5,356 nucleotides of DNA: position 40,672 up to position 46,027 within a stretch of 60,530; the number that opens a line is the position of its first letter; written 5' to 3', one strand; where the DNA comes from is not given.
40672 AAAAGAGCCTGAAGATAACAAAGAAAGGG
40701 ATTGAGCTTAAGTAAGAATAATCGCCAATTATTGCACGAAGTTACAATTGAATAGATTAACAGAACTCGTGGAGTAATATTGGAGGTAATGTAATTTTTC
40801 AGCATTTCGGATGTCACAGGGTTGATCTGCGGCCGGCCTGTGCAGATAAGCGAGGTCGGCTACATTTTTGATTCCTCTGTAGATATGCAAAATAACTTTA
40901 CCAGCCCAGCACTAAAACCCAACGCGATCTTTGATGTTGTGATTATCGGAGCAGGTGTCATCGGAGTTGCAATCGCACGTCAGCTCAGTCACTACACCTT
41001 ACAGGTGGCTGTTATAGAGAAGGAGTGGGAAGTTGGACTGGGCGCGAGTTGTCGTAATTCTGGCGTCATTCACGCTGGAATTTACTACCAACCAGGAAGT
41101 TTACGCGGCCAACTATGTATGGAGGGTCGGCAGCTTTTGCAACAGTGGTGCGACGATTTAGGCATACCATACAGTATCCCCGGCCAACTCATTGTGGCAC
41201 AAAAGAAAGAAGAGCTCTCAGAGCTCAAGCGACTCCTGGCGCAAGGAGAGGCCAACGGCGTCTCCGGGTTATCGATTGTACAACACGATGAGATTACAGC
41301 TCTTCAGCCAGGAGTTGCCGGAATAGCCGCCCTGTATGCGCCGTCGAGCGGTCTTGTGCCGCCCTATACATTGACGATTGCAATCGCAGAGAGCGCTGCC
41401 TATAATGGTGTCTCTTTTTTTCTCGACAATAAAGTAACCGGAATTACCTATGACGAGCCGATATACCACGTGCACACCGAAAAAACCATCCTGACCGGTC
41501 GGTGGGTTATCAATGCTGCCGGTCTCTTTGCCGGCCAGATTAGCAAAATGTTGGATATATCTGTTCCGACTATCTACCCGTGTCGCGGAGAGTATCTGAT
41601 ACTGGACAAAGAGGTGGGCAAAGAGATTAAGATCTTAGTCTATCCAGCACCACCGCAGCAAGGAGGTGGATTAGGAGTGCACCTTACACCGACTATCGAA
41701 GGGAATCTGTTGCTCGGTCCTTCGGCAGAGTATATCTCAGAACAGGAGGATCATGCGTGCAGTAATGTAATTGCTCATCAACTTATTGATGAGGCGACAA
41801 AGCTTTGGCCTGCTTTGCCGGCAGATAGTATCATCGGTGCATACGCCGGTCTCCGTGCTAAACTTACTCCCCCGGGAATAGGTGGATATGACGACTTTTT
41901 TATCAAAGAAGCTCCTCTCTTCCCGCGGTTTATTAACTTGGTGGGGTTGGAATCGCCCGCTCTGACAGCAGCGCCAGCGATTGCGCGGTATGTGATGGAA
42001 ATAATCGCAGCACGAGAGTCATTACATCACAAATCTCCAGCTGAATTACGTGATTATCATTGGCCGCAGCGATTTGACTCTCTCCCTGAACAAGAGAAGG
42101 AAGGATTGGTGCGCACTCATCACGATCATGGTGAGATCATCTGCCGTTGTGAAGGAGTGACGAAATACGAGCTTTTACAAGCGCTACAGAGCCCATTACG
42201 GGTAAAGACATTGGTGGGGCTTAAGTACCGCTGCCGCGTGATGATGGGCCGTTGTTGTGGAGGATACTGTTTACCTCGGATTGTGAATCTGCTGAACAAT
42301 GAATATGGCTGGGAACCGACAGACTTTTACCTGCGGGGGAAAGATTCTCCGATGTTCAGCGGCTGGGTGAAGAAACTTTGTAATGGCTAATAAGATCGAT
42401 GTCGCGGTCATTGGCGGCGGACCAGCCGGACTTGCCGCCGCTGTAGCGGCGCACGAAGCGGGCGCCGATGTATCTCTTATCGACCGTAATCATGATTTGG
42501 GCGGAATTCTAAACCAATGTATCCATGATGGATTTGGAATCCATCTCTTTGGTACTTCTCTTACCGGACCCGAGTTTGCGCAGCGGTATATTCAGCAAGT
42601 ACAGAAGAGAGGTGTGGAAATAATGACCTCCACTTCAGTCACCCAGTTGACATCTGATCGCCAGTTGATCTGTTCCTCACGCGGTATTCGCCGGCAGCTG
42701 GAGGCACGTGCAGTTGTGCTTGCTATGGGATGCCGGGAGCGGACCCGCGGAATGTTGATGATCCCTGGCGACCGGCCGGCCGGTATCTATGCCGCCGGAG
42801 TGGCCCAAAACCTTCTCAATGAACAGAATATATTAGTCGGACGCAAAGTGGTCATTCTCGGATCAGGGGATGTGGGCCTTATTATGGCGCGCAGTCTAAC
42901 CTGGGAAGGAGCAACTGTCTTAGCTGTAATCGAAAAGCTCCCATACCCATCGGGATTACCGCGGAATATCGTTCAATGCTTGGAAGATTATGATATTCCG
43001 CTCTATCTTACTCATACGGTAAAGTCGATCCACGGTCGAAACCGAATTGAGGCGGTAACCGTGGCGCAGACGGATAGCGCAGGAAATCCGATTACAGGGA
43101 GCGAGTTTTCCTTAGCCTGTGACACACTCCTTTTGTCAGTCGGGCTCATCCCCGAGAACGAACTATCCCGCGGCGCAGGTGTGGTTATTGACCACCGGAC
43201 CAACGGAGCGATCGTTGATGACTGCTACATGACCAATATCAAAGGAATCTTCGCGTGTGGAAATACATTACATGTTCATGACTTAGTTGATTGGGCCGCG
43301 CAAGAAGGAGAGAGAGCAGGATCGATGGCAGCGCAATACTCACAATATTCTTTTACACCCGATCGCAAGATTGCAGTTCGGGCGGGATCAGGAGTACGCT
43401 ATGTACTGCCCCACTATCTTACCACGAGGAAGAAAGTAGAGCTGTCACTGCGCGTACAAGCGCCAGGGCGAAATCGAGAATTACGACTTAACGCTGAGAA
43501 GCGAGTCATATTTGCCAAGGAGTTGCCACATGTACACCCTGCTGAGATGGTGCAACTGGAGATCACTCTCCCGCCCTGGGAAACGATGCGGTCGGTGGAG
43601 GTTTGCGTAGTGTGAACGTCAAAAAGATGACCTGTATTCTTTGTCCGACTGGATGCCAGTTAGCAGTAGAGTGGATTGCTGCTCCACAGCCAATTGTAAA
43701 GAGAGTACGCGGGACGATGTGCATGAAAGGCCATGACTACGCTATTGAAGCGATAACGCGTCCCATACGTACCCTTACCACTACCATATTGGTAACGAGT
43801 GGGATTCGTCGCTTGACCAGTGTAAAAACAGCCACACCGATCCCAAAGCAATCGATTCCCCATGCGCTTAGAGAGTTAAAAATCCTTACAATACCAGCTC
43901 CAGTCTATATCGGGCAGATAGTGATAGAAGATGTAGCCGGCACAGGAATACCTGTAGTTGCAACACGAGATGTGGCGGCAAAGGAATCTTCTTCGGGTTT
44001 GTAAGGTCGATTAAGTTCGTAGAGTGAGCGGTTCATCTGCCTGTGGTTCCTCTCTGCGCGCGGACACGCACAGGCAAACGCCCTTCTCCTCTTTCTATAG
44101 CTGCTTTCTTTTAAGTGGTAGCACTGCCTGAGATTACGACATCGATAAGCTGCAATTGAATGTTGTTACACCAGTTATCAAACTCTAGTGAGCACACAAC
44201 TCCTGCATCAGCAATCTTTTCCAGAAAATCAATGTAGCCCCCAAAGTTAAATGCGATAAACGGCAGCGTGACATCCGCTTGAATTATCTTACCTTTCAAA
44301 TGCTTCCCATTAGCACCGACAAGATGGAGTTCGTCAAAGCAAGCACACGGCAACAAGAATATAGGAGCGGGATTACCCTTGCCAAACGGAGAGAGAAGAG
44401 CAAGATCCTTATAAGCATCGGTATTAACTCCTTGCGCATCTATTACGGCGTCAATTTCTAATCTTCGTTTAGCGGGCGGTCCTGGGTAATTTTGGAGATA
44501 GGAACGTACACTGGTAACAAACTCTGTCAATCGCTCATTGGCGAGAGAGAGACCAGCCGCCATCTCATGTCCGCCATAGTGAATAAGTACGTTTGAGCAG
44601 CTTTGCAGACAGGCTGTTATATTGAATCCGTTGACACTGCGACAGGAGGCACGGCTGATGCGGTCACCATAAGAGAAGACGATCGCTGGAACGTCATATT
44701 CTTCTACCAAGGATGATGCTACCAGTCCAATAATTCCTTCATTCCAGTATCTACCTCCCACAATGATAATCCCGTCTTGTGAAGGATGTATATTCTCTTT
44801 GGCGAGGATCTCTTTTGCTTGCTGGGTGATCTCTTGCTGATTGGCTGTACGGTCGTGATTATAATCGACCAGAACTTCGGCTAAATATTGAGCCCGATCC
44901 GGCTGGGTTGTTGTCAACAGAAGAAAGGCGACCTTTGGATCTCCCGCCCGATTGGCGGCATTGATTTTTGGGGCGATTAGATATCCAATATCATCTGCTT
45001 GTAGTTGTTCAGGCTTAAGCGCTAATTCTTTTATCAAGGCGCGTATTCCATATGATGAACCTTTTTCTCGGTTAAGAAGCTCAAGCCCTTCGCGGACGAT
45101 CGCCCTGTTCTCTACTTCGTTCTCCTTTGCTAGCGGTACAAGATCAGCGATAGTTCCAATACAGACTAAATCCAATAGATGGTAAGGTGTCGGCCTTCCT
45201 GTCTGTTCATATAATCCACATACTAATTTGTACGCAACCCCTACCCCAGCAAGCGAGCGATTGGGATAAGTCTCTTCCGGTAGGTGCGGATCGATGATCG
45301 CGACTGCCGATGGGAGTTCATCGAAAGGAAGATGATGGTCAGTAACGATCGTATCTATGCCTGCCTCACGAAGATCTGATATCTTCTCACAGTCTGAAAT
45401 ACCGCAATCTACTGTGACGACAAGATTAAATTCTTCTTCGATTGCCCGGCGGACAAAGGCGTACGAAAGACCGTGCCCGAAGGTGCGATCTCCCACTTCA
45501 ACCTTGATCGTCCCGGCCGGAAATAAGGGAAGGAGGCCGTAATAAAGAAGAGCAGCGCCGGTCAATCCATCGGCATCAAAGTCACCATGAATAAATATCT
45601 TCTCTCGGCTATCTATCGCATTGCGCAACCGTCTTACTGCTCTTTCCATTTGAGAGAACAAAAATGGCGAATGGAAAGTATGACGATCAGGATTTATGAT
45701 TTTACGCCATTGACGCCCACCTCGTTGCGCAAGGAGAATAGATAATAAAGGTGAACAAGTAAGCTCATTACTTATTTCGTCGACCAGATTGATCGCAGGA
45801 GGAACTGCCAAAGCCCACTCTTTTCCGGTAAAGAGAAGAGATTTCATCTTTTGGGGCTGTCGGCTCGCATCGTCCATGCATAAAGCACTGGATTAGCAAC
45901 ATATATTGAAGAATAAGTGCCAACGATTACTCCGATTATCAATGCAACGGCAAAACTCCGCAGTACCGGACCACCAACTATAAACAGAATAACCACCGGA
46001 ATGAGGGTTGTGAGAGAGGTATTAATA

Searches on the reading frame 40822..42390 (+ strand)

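Call 43: search_protein_families(library=ncbifam, proteins=[window:40822-42390:+], max_evalue=0.00001)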
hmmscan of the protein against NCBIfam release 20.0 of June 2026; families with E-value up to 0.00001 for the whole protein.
window:40822-42390:+ (522 aa): 20 families
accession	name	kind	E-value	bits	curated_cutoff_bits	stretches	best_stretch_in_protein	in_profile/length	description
NF033460.1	glycerol3P_ox_II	equivalog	2.9e-70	237.3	460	1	37-395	2-360/361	type 2 glycerol-3-phosphate oxidase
NF008726.1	PRK11728.1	equivalog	1.8e-69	234.5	299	1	38-318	2-284/389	L-2-hydroxyglutarate oxidase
TIGR03377.1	glycerol3P_GlpA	equivalog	3e-34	118.5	552.8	2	38-346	1-305/530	anaerobic glycerol-3-phosphate dehydrogenase subunit GlpA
NF008313.0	PRK11101.1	equivalog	1.1e-28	100.2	425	2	37-346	9-316/548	anaerobic glycerol-3-phosphate dehydrogenase subunit A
TIGR02352.1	thiamin_ThiO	equivalog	1.1e-21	77.4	250.8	1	39-345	1-303/351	glycine oxidase ThiO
TIGR03364.1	HpnW_proposed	hypoth_equivalog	1.3e-17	63.9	285.1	1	38-230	2-190/365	TIGR03364 family FAD-dependent oxidoreductase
NF001933.0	PRK00711.1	subfamily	1.2e-15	57.5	383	1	101-256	114-275/429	D-amino acid dehydrogenase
NF050086.1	pipecolate_AmaA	exception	4.9e-15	55.1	600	1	25-235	14-235/425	L-pipecolate oxidase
TIGR03197.1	MnmC_Cterm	equivalog_domain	2.7e-14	53.1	174.2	1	38-259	1-222/400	FAD-dependent 5-carboxymethylaminomethyl-2-thiouridine(34) oxidoreductase MnmC1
NF002480.1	PRK01747.1-1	equivalog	2.2e-13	49.5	540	1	35-262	247-474/645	bifunctional tRNA (5-methylaminomethyl-2-thiouridine)(34)-methyltransferase MnmC2/FAD-dependent 5-carboxymethylaminomethyl-2-thiouridine(34)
TIGR01373.1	soxB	subfamily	5.8e-10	38.5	529.45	1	22-344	18-338/407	sarcosine oxidase subunit beta family protein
NF002481.1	PRK01747.1-2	equivalog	1.9e-09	36.9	600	1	20-98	222-299/611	bifunctional tRNA (5-methylaminomethyl-2-thiouridine)(34)-methyltransferase MnmC2/FAD-dependent 5-carboxymethylaminomethyl-2-thiouridine(34)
TIGR01377.1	soxA_mon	subfamily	1.6e-07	30.4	479.65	1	37-293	1-256/381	amino oxidase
NF009074.0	PRK12409.1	equivalog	1.9e-07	30.6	494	0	38-85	3-50/410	D-amino acid dehydrogenase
TIGR02374.1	nitri_red_nirB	equivalog_domain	3.9e-07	28.9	578.35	0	423-496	402-470/794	nitrite reductase large subunit NirB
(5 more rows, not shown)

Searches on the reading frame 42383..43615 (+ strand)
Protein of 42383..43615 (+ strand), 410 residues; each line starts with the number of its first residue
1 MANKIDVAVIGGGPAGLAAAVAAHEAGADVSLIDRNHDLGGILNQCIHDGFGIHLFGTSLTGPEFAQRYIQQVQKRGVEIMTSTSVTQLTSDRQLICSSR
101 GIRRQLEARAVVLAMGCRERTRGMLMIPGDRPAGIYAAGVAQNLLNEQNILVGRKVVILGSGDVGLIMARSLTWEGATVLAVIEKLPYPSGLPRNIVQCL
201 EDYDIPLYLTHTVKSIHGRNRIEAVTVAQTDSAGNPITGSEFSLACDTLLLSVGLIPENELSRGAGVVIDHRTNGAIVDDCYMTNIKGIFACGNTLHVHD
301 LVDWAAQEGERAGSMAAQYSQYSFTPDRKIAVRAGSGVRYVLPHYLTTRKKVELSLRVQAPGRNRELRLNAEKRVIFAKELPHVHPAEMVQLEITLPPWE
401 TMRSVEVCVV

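Call 70: search_protein_families(library=pfam, proteins=[window:42383-43615:+], max_evalue=1e-8)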
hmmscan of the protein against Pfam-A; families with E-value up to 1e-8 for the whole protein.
window:42383-43615:+ (410 aa): 8 families
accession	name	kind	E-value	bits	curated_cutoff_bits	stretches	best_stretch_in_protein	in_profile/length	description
PF07992.20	Pyr_redox_2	-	4.5e-32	112.1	26.1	1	6-309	2-291/291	Pyridine nucleotide-disulphide oxidoreductase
PF00070.33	Pyr_redox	-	2e-14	54.3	22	0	7-44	2-39/82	Pyridine nucleotide-disulphide oxidoreductase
PF01266.30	DAO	-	1.1e-11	45.3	27.9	0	6-40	1-35/353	FAD dependent oxidoreductase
PF00890.30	FAD_binding_2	-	2.6e-11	43.8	20.4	0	6-41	1-36/414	FAD binding domain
PF13450.12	NAD_binding_8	-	3.4e-11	43.7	21.9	0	9-50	1-42/68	NAD(P)-binding Rossmann-like domain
PF03486.20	HI0933_like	-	6e-11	42.7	50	0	6-40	2-36/244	HI0933-like protein Rossmann domain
PF13738.12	Pyr_redox_3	-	7.4e-11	42.3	30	0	60-293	78-305/305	Pyridine nucleotide-disulphide oxidoreductase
PF12831.13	FAD_oxidored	-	1.5e-09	38.1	27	1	6-47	1-42/416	FAD dependent oxidoreductase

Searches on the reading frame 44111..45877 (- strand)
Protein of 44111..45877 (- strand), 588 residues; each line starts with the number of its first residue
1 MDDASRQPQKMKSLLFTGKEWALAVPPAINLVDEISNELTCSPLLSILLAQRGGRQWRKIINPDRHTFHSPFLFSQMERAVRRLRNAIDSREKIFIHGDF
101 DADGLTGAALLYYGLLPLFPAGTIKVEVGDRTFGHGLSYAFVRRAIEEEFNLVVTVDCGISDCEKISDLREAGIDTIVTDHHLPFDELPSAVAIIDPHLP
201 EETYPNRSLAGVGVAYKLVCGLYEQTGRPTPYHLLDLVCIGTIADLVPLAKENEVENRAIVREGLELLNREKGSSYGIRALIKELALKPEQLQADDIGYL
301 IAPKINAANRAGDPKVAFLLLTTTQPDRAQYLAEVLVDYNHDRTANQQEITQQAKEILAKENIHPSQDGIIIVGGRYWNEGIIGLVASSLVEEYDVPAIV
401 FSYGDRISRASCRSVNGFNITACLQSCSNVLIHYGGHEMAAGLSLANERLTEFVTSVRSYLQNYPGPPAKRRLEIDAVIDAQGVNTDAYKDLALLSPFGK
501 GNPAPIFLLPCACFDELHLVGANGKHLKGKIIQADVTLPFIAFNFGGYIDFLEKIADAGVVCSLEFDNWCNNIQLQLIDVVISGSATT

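Call 43: search_protein_families(library=ncbifam, proteins=[window:44111-45877:-], max_evalue=0.00001)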
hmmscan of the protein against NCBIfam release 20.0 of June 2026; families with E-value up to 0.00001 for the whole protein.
window:44111-45877:- (588 aa): 3 families
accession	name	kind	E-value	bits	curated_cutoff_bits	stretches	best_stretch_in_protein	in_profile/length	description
TIGR00644.1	recJ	equivalog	4.1e-138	461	396.9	1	42-578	2-542/546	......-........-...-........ exonuclease RecJ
NF008290.0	PRK11070.1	equivalog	2.1e-72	244.5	900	1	40-578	21-570/577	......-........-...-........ exonuclease RecJ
NF053576.1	RecJ_archaeal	equivalog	3.8e-19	68.9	360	2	83-266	3-170/452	RecJ family nuclease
